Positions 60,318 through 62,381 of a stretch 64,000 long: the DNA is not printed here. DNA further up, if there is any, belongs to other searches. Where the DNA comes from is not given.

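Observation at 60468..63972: A sugar-decoration module of carbamoyltransferase, methyltransferase and GT4 at the distal end of the island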

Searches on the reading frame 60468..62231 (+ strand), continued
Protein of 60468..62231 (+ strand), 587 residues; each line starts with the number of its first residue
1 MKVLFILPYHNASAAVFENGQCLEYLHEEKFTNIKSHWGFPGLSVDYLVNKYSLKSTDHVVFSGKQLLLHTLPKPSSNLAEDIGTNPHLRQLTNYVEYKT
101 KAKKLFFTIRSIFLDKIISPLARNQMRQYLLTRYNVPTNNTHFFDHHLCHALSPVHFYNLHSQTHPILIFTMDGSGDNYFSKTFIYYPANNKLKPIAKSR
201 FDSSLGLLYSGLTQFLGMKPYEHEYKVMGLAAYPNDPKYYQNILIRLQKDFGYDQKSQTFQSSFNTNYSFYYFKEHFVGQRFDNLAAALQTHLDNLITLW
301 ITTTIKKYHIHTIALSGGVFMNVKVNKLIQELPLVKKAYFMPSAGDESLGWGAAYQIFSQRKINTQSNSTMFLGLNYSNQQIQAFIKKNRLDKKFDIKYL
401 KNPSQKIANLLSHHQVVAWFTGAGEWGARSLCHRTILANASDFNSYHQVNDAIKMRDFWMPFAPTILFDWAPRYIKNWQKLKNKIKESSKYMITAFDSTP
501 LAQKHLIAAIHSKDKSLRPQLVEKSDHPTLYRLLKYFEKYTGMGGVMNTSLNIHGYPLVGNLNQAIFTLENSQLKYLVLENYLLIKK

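Call 39: search_dna_similar(query=window:60468-62228:+, collection=plasmids, mode=protein, max_rows=25, rows=best)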
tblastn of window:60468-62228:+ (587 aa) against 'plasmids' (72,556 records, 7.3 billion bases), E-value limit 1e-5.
Records with a match: 460; places in all: 741; records where one place covers at least 80% of the query: 266.
Best place of each record, by identity: <60% 460.
By first word of the organism name: Ralstonia 133; Burkholderia 48; Rhizobium 47; Sinorhizobium 46; Streptomyces 43; Bacillus 19; Bradyrhizobium 17; Deinococcus 15; Paraburkholderia 10; Ensifer 8; and 43 more.
By predicted mobility (MOB-suite, as given by PLSDB): non-mobilizable 199; mobilizable 150; conjugative 111.
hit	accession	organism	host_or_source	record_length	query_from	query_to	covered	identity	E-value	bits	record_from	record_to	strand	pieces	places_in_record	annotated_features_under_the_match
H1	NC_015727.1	Cupriavidus necator N-1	soil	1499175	1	586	100%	30.4%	8e-71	255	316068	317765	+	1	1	record has no annotation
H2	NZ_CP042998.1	Aquisphaera giovannonii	-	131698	9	586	98%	28.4%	1e-39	163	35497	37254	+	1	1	carbamoyltransferase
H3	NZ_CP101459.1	Natrononativus amylolyticus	cell culture,sediment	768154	10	586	98%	28.4%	4e-60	224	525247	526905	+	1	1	carbamoyltransferase C-terminal domain-containing protein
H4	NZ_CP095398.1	Natribaculum luteum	cell culture,brine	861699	10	587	98%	28.3%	1e-60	225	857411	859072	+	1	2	carbamoyltransferase C-terminal domain-containing protein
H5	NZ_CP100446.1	Natrinema caseinilyticum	marine sediment,sediment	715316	10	587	98%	28.1%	6e-60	223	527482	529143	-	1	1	carbamoyltransferase C-terminal domain-containing protein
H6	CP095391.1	Natribaculum breve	cell culture,saline soil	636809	10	587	98%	28.1%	5e-60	224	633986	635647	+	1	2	none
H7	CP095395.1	Natribaculum longum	cell culture,saline soil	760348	10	587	98%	28.1%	1e-59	222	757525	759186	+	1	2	none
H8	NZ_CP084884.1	Natrinema zhouii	pure culture,Salt mine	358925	10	586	95%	28.7%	4e-45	209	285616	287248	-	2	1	none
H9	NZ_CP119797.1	Halomontanus rarus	cell culture,sediment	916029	10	586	98%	27.8%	1e-56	213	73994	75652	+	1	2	carbamoyltransferase C-terminal domain-containing protein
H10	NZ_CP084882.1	Natrinema zhouii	pure culture,Salt mine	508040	10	586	98%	27.8%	3e-54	206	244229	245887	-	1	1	carbamoyltransferase C-terminal domain-containing protein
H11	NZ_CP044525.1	Halorussus halophilus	pure culture,marine solar saltern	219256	10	586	98%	27.7%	1e-52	201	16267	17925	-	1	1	carbamoyltransferase C-terminal domain-containing protein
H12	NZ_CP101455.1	Halorarius litoreus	cell culture,saline-alkali soil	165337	10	586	98%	27.6%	2e-49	192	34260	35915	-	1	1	carbamoyltransferase C-terminal domain-containing protein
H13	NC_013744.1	Haloterrigena turkmenica DSM 5511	-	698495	10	587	98%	27.4%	3e-54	206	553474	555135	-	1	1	carbamoyltransferase C-terminal domain-containing protein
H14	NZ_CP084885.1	Natrinema zhouii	pure culture,Salt mine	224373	10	586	98%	27.4%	1e-59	222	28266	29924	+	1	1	carbamoyltransferase C-terminal domain-containing protein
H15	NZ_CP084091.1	Halomicrobium urmianum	cell culture,salt lake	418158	10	586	98%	27.4%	6e-58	217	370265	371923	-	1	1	carbamoyltransferase C-terminal domain-containing protein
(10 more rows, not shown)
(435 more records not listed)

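Call 44: search_protein_families(library=pfam, proteins=[L001:13510-14679:+, L001:14652-15587:-, L001:15598-17088:-, L002:18762-19754:-, L003:8239-8904:+, L003:20233-21429:+], max_evalue=0.01)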
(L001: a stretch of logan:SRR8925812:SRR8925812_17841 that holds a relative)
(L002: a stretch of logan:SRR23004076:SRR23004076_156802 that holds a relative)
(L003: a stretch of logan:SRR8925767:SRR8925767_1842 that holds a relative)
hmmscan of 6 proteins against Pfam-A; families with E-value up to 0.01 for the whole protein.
L001:13510-14679:+ (389 aa): 2 families
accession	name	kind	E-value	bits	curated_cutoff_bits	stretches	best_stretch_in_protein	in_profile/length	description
PF13439.12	Glyco_transf_4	-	0.0001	22.8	28.5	1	19-96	8-80/170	Glycosyltransferase Family 4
PF13579.12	Glyco_trans_4_4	-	0.0055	17.5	29.7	1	18-157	6-134/158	Glycosyl transferase 4-like domain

L001:14652-15587:- (311 aa): 6 families
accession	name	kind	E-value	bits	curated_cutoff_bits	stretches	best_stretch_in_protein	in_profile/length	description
PF01370.27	Epimerase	-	1.4e-37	129.8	20.9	1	6-232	1-240/240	NAD dependent epimerase/dehydratase family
PF16363.11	GDP_Man_Dehyd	-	1.6e-29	103.9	27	1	7-295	1-331/332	GDP-mannose 4,6 dehydratase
PF04321.23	RmlD_sub_bind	-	1.1e-14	54.6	27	1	5-276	2-257/287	RmlD substrate binding domain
PF01073.25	3Beta_HSD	-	3.3e-12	46.4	22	1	7-176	1-188/280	3-beta hydroxysteroid dehydrogenase/isomerase family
PF07993.18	NAD_binding_4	-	1.1e-10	41.5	20.1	1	59-159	86-197/258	Male sterility protein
PF02719.21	Polysacc_synt_2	-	3.2e-06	27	20.2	1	43-104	58-120/293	Polysaccharide biosynthesis protein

L001:15598-17088:- (496 aa): 2 families
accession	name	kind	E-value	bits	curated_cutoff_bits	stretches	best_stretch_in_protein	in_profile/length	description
PF04055.27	Radical_SAM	-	2.9e-21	76.8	29.5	1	210-374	1-165/166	Radical SAM superfamily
PF02310.24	B12-binding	-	4.5e-20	72.1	32.1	1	23-148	14-120/121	B12 binding domain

L002:18762-19754:- (330 aa): 1 family
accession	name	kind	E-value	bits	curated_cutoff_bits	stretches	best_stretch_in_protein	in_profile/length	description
PF01933.23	CofD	-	9.5e-40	137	30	1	7-273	1-264/290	2-phospho-L-lactate transferase CofD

L003:8239-8904:+ (221 aa): 1 family
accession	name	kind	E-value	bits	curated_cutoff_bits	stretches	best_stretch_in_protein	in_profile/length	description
PF13578.12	Methyltransf_24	-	3.1e-05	25.2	26.3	1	68-164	1-104/105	Methyltransferase domain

L003:20233-21429:+ (398 aa): 2 families
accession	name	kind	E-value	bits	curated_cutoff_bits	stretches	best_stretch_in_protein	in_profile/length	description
PF13692.12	Glyco_trans_1_4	-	2.9e-05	24.8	27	1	255-361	24-133/142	Glycosyl transferases group 1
PF13524.12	Glyco_trans_1_2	-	0.0026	18.2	25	1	255-360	5-107/144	Glycosyl transferase-like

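Call 53: predict_structure(alignment_id=A1)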
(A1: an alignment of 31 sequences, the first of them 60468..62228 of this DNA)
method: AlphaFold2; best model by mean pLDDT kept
length: 587 residues; sequences in the alignment: 31
mean_pLDDT: 91.4   pTM: 0.91
mean pLDDT of the five models: 91.4, 90.9, 89.3, 88.0, 87.0
residues with pLDDT >= 90: 425; 70-90: 150; 50-70: 12; < 50: 0
segments of 3 or more residues with pLDDT < 50: none
pLDDT, mean of each block of 10 residues (from residue 1): 94 93 94 91 96 88 94 79 78 90 90 92 95 94 97 96 97 90 97 96 91 90 79 87 96 96 93 95 94 96 98 94 89 95 84 96 90 93 98 98 98 95 80 89 86 61 86 94 88 86 93 86 89 98 93 87 95 95 97
secondary structure, 60 per line:
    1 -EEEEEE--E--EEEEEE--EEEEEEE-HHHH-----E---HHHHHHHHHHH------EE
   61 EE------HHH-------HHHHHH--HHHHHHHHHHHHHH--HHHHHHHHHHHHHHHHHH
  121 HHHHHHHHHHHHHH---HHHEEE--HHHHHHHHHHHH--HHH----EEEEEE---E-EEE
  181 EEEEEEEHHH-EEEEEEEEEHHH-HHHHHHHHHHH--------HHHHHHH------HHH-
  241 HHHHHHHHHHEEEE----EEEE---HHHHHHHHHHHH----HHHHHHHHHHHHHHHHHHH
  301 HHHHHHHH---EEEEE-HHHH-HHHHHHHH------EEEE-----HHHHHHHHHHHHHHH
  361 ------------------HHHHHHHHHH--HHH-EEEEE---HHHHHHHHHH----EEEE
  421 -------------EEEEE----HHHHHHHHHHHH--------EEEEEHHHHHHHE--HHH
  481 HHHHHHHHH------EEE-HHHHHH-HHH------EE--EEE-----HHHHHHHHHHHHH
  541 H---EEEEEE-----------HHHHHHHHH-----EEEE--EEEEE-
elements in order: E2-7 E13-18 E21-27 H29-32 H42-52 E59-62 H79-84 H87-100 H103-134 E141-143 H146-157 E167-172 E178-187 E192-200 H205-215 H224-230 H241-250 E251-254 E259-262 H266-277 H282-308 E312-316 H318-321 H323-330 E337-340 H346-360 H379-388 E395-399 H403-412 E417-420 E434-438 H443-454 E463-467 H468-474 H478-489 E496-498 H500-505 E520-522 H528-541 E545-550 H562-570 E576-579 E582-586

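Call 55: fold_search(model_id=the predicted structure, library=pdb)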
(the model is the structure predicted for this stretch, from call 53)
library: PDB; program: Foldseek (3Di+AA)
matches with E <= 10: 786; with E <= 0.001: 313
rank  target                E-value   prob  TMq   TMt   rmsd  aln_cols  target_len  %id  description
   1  7vyj_B                3.6e-39  1.00  0.80  0.70   4.7       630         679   22  The structure of GdmN in complex with carbamoyl adenylate intermediate (released 2022-11-16)
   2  7vx0_B                3.8e-39  1.00  0.80  0.70   4.7       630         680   22  The structure of GdmN complex with ATP (released 2022-11-16)
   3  7vx0_A                6.4e-39  1.00  0.80  0.70   4.8       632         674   22  The structure of GdmN complex with ATP (released 2022-11-16)
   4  7vzz_B                8.5e-39  1.00  0.80  0.70   4.7       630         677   23  The structure of GdmN in complex with the natural tetrahedral intermediate, carbamoyl adenylate, and 20-O-methyl-19-ch (released 2022-11-16)
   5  7xb6_A                1.2e-38  1.00  0.83  0.82   4.4       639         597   22  Crystal structure of the O-carbamoyltransferase VtdB in complex with carbamoyl adenylate intermediate (released 2023-03-22)
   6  7vzq_A                1.8e-38  1.00  0.80  0.70   4.9       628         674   22  The structure of GdmN V24Y/G157A/R158A/G188R mutant in complex with carbamoyl adenylate intermediate (released 2022-11-16)
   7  7vzy_B                1.9e-38  1.00  0.80  0.70   4.7       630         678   22  The structure of GdmN complex with AMP and 20-O-methyl-19-chloroproansamitocin (released 2022-11-16)
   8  7vyj_A                3.9e-38  1.00  0.80  0.70   4.7       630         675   23  The structure of GdmN in complex with carbamoyl adenylate intermediate (released 2022-11-16)
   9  7vzu_A                4.2e-38  1.00  0.80  0.70   4.7       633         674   22  The structure of GdmN Y82F mutant (released 2022-11-16)
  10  3vf4                  5.0e-38  1.00  0.77  0.80   5.7       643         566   20  Crystal structure of the O-carbamoyltransferase TobZ S530A variant in complex with carbamoyl phosphate and ADP (released 2012-01-25)
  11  3vez                  6.6e-38  1.00  0.78  0.80   5.0       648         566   20  Crystal structure of the O-carbamoyltransferase TobZ K443A variant in complex with ATP, ADP and carbamoyl phosphate (released 2012-01-25)
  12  7vzu_B                8.7e-38  1.00  0.80  0.70   4.6       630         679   22  The structure of GdmN Y82F mutant (released 2022-11-16)
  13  7vzq_B                9.8e-38  1.00  0.80  0.69   4.8       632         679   22  The structure of GdmN V24Y/G157A/R158A/G188R mutant in complex with carbamoyl adenylate intermediate (released 2022-11-16)
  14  3vf2                  1.1e-37  1.00  0.77  0.80   5.7       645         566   20  Crystal structure of the O-carbamoyltransferase TobZ M473I variant in complex with carbamoyl phosphate and ADP (released 2012-01-25)
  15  3ver                  1.2e-37  1.00  0.78  0.80   5.5       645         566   21  Crystal structure of the O-carbamoyltransferase TobZ in complex with carbamoyl adenylate intermediate (released 2012-01-25)
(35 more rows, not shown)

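Call 68: search_protein_representatives(protein=window:60468-62228:+)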
Query: 587 residues. Proteins with E-value up to 0.001 (for the whole library): 11631; up to 1e-10: 7431; up to 1e-30: 2198. The best 150 are listed.
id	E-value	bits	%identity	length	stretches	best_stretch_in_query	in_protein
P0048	8.3e-174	595.9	48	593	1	1-587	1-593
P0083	1.7e-151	522.3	44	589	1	1-585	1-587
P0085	3.7e-149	514.6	49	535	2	114-586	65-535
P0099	7.2e-136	470.7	46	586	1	9-587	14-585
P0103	9.9e-133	460.3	45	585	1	6-586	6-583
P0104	4.7e-132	458.1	42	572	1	16-584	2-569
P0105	4.9e-132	458.0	55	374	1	218-585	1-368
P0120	2.3e-127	442.6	44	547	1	2-544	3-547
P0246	1.1e-124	433.8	43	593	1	6-587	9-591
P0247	6.3e-124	431.3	43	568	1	3-585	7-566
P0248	1.2e-122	427.1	41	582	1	1-586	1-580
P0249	1.6e-120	420.0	42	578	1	1-587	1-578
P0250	5.1e-119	415.1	39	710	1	3-586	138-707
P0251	6.6e-116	404.8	41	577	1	1-587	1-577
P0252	3.6e-115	402.4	42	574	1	3-587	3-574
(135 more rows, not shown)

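Call 72: search_dna_similar(query=window:60468-62228:+, collection=plasmids, mode=protein, max_rows=60, rows=spread)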
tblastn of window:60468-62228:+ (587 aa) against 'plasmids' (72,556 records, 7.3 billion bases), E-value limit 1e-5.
Records with a match: 460; places in all: 741; records where one place covers at least 80% of the query: 266.
Best place of each record, by identity: <60% 460.
By first word of the organism name: Ralstonia 133; Burkholderia 48; Rhizobium 47; Sinorhizobium 46; Streptomyces 43; Bacillus 19; Bradyrhizobium 17; Deinococcus 15; Paraburkholderia 10; Ensifer 8; and 43 more.
By predicted mobility (MOB-suite, as given by PLSDB): non-mobilizable 199; mobilizable 150; conjugative 111.
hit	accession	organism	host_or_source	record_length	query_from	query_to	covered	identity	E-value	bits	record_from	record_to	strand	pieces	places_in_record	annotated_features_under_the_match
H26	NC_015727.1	Cupriavidus necator N-1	soil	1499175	1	586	100%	30.4%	8e-71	255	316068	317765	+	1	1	record has no annotation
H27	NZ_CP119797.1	Halomontanus rarus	cell culture,sediment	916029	10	586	98%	27.8%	1e-56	213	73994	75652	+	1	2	carbamoyltransferase C-terminal domain-containing protein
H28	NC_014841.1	Pantoea sp. At-9b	-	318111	9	587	99%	27.0%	2e-44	177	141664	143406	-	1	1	carbamoyltransferase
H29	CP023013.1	Ralstonia solanacearum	Solanum tuberosum,single cell,Potato ...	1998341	9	586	97%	26.9%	9e-34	171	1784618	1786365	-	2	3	none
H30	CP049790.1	Ralstonia solanacearum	whole organism,isolated from the ...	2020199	9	586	98%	26.3%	3e-37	155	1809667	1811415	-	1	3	carbamoyltransferase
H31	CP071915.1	Ralstonia solanacearum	Pogostemon cablin,Single strain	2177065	9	586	98%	26.3%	3e-37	155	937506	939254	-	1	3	carbamoyltransferase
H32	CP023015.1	Ralstonia solanacearum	Solanum tuberosum,single cell,Potato ...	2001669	9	586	98%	26.3%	4e-37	155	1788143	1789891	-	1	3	hypothetical protein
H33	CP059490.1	Ralstonia solanacearum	Casuarina equisetifolia,plant ...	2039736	9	586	98%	26.3%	4e-37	155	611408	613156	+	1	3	carbamoyltransferase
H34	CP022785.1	Ralstonia solanacearum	Solanum tuberosum,single cell,Potato ...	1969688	9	586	98%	26.3%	5e-37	155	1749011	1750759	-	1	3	hypothetical protein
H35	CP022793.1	Ralstonia solanacearum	Solanum tuberosum,single cell,Potato ...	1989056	9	586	98%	26.3%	5e-37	155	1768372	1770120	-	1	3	hypothetical protein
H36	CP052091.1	Ralstonia solanacearum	tomato,cell culture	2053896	9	586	98%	26.3%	5e-37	155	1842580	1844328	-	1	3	carbamoyltransferase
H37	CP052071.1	Ralstonia solanacearum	tomato,cell culture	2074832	9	586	98%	26.3%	5e-37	155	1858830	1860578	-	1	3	none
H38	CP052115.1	Ralstonia solanacearum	tomato,cell culture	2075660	9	586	98%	26.3%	5e-37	155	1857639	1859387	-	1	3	carbamoyltransferase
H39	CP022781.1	Ralstonia solanacearum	Solanum tuberosum,single cell,Potato ...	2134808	9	586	98%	26.3%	5e-37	155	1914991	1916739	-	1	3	hypothetical protein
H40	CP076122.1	Ralstonia solanacearum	Solanum muricatum,cell culture,stem,stem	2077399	9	586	98%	26.3%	2e-36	153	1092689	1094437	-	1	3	none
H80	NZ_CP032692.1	Rhizobium sp. CCGE532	Phaseolus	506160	314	587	47%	25.2%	3e-10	71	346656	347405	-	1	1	nodU: nodulation protein NodU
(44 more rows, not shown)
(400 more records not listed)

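Call 73: get_annotated_region(hit=H80, flank=5000)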
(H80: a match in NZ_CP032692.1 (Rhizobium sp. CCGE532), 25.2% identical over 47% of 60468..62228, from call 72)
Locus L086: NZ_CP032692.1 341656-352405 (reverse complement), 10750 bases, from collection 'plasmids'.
description: Rhizobium sp. CCGE532 plasmid pRCCGE532b, complete sequence
organism: Rhizobium sp. CCGE532 (NCBI taxid 2364272)
taxonomy: Bacteria; Pseudomonadota; Alphaproteobacteria; Hyphomicrobiales; Rhizobiaceae; Rhizobium; Rhizobium sp. CCGE532
host: -; source: Phaseolus; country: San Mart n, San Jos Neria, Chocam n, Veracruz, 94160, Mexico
typing (MOB-suite, as given by PLSDB): conjugative; replicon rep_cluster_141; relaxase MOBQ; mating-pair formation MPF_T
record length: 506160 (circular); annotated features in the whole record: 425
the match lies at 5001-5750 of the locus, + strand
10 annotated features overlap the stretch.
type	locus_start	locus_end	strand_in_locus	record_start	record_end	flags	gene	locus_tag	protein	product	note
CDS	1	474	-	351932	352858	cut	-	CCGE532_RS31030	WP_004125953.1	LysR family transcriptional regulator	-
CDS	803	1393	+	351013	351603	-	-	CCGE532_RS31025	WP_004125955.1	NodA family N-acyltransferase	-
CDS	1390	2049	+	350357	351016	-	nodB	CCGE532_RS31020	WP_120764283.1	chitooligosaccharide deacetylase NodB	GO:0009877 - nodulation [Evidence IEA]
CDS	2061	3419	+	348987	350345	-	nodC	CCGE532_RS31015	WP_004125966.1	chitooligosaccharide synthase NodC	GO:0009877 - nodulation [Evidence IEA]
CDS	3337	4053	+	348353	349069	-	nodS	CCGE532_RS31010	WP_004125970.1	nodulation methyltransferase NodS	GO:0009312 - oligosaccharide biosynthetic process [Evidence IEA]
CDS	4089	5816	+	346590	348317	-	nodU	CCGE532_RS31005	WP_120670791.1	nodulation protein NodU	-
CDS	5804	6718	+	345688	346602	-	nodI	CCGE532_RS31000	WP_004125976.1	nodulation factor ABC transporter ATP-binding protein NodI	-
CDS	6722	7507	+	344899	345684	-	-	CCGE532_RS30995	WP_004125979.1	ABC transporter permease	-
CDS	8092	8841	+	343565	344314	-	-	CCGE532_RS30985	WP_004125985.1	sulfotransferase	-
CDS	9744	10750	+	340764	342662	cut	cysC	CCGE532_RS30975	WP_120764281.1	adenylyl-sulfate kinase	GO:0000103 - sulfate assimilation [Evidence IEA]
